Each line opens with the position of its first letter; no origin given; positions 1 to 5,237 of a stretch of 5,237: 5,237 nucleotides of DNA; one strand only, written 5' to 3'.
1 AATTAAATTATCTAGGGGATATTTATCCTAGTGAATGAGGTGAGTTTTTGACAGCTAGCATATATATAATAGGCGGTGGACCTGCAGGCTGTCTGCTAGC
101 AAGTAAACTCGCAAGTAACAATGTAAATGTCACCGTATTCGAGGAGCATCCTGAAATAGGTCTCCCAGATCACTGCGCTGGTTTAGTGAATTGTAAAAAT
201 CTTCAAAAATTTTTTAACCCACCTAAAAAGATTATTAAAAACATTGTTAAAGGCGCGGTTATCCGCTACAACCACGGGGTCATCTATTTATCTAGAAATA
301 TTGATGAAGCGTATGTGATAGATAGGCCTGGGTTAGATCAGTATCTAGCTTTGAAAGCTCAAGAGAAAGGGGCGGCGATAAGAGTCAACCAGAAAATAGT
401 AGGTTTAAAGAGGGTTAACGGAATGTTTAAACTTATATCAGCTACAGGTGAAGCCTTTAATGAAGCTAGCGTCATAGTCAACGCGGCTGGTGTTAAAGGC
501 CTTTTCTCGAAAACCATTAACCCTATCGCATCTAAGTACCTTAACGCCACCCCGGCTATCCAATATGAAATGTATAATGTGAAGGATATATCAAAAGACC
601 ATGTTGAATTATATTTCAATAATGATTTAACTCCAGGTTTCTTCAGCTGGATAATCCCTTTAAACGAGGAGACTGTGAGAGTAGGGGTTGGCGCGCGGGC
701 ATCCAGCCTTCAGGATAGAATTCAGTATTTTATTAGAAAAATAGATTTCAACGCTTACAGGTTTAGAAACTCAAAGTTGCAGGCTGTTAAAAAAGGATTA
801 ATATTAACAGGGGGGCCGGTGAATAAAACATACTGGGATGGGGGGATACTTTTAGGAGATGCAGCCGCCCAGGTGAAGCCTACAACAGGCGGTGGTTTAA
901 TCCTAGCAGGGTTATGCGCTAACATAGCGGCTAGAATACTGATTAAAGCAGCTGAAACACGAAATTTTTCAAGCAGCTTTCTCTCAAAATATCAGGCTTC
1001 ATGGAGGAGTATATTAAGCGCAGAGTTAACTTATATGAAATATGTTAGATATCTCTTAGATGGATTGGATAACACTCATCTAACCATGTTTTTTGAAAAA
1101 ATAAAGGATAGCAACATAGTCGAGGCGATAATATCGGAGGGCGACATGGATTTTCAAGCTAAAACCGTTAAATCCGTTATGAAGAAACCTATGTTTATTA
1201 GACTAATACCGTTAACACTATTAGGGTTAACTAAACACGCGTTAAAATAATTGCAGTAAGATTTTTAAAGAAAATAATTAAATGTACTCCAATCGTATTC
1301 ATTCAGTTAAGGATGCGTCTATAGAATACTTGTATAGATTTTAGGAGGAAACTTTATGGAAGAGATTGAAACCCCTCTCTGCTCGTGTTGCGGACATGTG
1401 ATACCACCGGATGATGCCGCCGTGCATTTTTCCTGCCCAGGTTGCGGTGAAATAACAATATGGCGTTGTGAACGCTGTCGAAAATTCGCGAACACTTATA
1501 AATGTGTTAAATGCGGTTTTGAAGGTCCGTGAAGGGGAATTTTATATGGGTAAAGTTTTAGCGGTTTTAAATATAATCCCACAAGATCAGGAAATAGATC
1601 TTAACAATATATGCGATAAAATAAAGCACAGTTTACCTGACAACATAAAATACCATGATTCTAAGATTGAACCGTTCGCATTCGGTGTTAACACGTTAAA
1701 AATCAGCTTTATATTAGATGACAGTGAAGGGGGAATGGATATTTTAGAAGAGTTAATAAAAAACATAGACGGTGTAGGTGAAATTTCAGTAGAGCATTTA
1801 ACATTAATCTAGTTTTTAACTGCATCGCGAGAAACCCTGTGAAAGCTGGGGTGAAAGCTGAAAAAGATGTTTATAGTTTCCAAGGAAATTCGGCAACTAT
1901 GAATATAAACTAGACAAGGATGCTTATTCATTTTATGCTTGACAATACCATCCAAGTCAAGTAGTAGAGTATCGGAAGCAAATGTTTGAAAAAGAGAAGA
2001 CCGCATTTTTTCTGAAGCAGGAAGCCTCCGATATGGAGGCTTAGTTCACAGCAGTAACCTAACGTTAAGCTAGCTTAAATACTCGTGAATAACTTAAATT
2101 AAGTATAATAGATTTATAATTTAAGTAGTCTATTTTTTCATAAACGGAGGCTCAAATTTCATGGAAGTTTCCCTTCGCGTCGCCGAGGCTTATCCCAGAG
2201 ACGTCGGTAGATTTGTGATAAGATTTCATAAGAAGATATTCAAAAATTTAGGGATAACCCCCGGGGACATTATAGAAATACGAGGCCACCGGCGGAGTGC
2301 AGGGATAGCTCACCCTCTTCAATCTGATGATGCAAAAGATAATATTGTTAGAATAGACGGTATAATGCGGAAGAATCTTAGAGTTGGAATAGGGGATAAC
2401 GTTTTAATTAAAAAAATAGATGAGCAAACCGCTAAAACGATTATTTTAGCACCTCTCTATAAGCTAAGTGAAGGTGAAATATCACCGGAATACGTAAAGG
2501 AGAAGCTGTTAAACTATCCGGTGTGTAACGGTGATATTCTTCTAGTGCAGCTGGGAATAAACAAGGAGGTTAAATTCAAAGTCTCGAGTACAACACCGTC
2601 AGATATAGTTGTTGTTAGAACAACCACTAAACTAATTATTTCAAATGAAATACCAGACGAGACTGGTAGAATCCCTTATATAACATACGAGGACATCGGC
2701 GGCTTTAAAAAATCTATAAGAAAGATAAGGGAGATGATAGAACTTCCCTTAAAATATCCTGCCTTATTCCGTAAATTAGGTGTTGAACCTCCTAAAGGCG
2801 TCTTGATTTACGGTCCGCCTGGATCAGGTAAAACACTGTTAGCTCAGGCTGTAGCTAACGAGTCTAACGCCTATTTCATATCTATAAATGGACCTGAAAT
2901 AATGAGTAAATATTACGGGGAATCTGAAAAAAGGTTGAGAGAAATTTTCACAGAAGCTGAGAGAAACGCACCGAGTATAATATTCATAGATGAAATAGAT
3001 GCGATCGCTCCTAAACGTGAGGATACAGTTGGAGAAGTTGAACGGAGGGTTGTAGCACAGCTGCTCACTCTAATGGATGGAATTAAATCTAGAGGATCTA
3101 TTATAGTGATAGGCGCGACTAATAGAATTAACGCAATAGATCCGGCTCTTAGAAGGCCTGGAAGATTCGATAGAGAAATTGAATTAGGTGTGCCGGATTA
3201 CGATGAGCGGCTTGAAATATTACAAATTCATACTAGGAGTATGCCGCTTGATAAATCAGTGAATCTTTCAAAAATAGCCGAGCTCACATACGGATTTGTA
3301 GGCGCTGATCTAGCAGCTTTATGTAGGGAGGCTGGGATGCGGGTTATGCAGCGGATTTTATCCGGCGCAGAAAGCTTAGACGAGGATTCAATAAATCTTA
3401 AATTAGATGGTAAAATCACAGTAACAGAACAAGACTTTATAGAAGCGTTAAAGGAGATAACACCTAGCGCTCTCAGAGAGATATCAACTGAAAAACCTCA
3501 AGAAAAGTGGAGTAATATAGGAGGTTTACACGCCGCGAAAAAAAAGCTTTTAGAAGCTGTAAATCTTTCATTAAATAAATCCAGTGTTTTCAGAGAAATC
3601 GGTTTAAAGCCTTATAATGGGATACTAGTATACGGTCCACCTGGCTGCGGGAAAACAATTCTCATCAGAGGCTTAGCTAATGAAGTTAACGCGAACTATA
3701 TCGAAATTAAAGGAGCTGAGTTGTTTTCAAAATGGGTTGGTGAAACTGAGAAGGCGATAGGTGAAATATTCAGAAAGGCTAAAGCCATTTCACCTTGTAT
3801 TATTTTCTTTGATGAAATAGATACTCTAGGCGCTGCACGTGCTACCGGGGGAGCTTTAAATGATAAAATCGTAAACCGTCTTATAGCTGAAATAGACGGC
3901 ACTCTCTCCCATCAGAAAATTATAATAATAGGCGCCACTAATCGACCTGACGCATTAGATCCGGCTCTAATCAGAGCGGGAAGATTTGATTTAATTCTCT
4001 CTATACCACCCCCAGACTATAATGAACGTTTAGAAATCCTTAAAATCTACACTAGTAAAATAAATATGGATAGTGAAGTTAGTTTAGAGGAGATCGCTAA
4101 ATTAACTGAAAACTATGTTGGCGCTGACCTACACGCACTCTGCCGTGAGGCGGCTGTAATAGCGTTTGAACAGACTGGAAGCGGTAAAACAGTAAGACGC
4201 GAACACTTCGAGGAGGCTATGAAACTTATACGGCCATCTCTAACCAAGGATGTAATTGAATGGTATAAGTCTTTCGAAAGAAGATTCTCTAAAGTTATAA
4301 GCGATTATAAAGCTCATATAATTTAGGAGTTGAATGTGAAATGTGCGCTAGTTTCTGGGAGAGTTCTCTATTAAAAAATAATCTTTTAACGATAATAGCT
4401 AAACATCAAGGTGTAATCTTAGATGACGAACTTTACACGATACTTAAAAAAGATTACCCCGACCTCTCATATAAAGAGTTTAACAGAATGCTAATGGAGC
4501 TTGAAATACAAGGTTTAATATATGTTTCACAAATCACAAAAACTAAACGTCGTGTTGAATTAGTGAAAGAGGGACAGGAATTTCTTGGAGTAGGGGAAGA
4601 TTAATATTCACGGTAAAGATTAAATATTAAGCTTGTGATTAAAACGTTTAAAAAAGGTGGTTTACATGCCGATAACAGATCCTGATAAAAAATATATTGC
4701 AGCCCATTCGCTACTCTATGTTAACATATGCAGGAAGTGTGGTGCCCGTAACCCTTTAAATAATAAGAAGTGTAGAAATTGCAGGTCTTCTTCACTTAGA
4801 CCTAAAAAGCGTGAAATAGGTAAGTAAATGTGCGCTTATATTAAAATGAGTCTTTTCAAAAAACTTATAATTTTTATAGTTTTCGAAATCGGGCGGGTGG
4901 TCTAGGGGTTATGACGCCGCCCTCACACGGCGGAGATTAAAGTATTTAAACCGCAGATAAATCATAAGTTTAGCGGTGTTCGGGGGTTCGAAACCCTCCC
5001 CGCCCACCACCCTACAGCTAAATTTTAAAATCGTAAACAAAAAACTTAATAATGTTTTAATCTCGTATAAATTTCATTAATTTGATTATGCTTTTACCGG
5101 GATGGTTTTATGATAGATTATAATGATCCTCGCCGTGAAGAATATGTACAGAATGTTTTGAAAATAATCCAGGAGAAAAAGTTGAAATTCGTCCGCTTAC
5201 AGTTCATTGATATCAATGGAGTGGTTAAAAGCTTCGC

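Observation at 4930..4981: tRNA-Val(CAC) with two tandem mini-introns at the same site (45/46) sharing one helix strand, implying obligate ordered splicing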

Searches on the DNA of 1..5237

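Call 3: search_rna_families(source=window, threshold=evalue, max_evalue=1, show_alignments=4)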
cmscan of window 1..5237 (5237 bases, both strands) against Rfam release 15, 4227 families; matches with E-value up to 1: 1.
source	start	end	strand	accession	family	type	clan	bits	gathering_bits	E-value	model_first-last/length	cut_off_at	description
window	4891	5006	+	RF00005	tRNA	Gene; tRNA;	CL00001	49.6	29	1e-08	1-71/71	no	tRNA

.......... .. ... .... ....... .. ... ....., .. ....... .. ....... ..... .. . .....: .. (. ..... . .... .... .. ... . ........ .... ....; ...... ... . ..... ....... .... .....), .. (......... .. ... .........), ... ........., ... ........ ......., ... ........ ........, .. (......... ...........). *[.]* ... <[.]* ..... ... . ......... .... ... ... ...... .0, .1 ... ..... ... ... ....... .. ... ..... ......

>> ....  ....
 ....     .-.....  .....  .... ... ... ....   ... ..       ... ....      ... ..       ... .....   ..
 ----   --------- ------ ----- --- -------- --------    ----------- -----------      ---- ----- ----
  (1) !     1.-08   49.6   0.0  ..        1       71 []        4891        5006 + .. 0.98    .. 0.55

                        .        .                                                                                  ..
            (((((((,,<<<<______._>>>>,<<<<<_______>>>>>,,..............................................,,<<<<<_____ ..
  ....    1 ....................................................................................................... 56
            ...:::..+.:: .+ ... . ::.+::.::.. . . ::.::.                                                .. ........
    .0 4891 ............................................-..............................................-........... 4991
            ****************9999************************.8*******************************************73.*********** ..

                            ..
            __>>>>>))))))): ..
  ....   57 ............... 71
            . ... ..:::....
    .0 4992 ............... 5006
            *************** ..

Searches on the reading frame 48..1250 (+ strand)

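Call 65: search_protein_families(library=pfam, proteins=[window:48-1250:+], max_evalue=0.001)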
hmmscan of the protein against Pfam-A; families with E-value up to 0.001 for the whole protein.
window:48-1250:+ (400 aa): 10 families
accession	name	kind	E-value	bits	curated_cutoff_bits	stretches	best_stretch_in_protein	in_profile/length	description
PF01266.30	DAO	-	1.4e-10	41.7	27.9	1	90-171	145-235/353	FAD dependent oxidoreductase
PF22578.2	GGR_cat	-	3.3e-09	36.9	27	1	169-240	4-76/88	Geranylgeranyl reductase catalytic domain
PF04820.20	Trp_halogenase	-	6.9e-08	32.2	21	1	82-319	146-371/458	Tryptophan halogenase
PF13450.12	NAD_binding_8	-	3e-07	31.1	21.9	1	7-38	1-32/68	NAD(P)-binding Rossmann-like domain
PF03486.20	HI0933_like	-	7.2e-07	29.3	50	1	5-68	3-65/244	HI0933-like protein Rossmann domain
PF05834.18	Lycopene_cycl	-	3.4e-06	26.8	23.4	1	5-148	2-140/380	Lycopene cyclase protein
PF01494.25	FAD_binding_3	-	8.3e-06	25.7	22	0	4-35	3-34/349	FAD binding domain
PF07992.20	Pyr_redox_2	-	0.00029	20.8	26.1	0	4-34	2-32/291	Pyridine nucleotide-disulphide oxidoreductase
PF00070.33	Pyr_redox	-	0.00032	21.6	22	0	5-40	2-39/82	Pyridine nucleotide-disulphide oxidoreductase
PF13454.12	NAD_binding_9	-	0.0006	20.3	21.8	0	7-37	2-36/155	FAD-NAD(P)-binding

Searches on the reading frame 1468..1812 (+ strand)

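Call 65: search_protein_families(library=pfam, proteins=[window:1468-1812:+], max_evalue=0.001)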
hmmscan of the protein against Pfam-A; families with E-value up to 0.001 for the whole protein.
window:1468-1812:+ (114 aa): 1 family
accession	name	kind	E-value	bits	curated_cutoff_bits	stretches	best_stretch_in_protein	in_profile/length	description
PF00736.24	EF1_GNE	-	1.4e-18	67.3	20.8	1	32-112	2-86/88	EF-1 guanine nucleotide exchange domain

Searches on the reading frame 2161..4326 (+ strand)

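Call 65: search_protein_families(library=pfam, proteins=[window:2161-4326:+], max_evalue=0.001)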
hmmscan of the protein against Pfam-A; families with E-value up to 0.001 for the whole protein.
window:2161-4326:+ (721 aa): 45 families (the best 25 are shown)
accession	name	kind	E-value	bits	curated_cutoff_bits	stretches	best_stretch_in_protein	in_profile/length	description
PF00004.35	AAA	-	1.1e-91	304.5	21.2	2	214-343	1-130/131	ATPase family associated with various cellular activities (AAA)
PF17862.7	AAA_lid_3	-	7e-29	99.4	27.2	2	640-685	2-45/45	AAA+ lid domain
PF02359.24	CDC48_N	-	6.2e-24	84.4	35.1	1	5-87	2-84/85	Cell division protein 48 (CDC48), N-terminal domain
PF13191.12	AAA_16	-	3.2e-14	54.2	32.6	2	211-316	24-137/167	AAA ATPase domain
PF05496.18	RuvB_N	-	1e-13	51.8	27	1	210-290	32-104/159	Holliday junction DNA helicase RuvB P-loop domain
PF07728.20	AAA_5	-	2.9e-13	50.4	22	1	488-605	2-137/139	AAA domain (dynein-related subfamily)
PF13173.12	AAA_14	-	8.1e-12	45.7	27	2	214-282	5-74/129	AAA domain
PF02933.23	CDC48_2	-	9.9e-12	44.8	22.4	1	109-161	7-58/64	Cell division protein 48 (CDC48), domain 2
PF13401.12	AAA_22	-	1.2e-11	45.5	27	0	214-317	8-121/130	AAA domain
PF06068.19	TIP49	-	4.4e-11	43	23.8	2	487-541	52-107/347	TIP49 P-loop domain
PF07724.20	AAA_2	-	2.6e-10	41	27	1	214-307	6-101/166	AAA domain (Cdc48 subfamily)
PF01637.24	ATPase_2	-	1.2e-09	38.7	33.2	0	209-316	18-113/225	ATPase domain predominantly from Archaea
PF20720.3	nSTAND3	-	7e-09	36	27.2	0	214-257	20-66/155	Novel STAND NTPase 3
PF00910.28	RNA_helicase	-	7.9e-08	33.2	21.5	0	488-517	1-30/105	RNA helicase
PF13671.12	AAA_33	-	1.5e-07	32.2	27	0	214-268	2-47/143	AAA domain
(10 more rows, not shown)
